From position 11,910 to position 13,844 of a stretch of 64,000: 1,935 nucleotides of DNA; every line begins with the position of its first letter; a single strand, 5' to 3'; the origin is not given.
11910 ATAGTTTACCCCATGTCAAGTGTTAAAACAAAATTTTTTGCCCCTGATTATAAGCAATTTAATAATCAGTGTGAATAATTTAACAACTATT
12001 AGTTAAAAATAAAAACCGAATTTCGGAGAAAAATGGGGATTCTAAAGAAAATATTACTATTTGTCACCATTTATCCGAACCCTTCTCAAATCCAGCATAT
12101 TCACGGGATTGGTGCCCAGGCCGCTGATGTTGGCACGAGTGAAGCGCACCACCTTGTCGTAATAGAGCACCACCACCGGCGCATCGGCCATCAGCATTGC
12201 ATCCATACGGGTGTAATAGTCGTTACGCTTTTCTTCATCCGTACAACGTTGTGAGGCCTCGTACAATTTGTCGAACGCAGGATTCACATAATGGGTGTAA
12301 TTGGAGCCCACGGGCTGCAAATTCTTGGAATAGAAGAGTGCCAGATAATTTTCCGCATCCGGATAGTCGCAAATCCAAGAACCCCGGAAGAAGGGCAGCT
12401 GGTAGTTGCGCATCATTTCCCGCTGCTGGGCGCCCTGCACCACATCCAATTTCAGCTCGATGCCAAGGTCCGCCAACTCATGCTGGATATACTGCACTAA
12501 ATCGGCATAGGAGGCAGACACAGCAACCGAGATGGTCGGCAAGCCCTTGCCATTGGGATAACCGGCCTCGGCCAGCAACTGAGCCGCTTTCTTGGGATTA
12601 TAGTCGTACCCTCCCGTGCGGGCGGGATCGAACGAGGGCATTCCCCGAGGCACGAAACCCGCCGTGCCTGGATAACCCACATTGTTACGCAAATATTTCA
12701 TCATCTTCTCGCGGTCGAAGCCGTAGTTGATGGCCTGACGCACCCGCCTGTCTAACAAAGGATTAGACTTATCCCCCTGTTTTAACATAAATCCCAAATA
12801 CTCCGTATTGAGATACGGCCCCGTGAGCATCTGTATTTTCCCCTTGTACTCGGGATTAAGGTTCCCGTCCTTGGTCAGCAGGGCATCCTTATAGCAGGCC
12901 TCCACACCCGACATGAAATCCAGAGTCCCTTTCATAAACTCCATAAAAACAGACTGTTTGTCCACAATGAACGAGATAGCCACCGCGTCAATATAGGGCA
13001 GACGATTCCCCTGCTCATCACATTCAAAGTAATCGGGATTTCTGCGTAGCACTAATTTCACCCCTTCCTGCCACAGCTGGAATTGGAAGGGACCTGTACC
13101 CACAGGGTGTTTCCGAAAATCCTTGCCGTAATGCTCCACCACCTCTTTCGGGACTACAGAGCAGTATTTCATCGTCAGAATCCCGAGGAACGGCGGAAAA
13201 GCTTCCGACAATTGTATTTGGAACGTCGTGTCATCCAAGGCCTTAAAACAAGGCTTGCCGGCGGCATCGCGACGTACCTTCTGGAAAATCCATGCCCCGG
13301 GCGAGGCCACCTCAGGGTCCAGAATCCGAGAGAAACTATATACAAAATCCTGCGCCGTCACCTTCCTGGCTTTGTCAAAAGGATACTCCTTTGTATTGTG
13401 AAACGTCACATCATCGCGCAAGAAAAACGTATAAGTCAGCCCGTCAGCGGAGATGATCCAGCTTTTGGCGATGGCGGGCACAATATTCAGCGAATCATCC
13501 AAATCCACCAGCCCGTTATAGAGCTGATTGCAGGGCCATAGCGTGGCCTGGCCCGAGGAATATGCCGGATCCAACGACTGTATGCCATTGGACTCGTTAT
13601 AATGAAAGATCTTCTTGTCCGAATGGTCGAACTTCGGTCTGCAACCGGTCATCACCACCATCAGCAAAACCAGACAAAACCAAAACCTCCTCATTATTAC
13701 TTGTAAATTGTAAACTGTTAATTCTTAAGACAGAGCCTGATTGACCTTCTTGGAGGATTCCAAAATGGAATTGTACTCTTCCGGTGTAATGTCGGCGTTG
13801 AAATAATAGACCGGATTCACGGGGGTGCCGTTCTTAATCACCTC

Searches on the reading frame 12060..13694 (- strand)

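Call 32: search_protein_families(library=pfam, proteins=[window:12060-13694:-], max_evalue=0.00001)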
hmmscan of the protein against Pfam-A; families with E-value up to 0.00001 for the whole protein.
window:12060-13694:- (545 aa): 1 family
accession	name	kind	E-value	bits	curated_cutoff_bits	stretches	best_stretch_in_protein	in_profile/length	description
PF00496.27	SBP_bac_5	-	2.4e-86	290.6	32.4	1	70-458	1-364/368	Bacterial extracellular solute-binding proteins, family 5 Middle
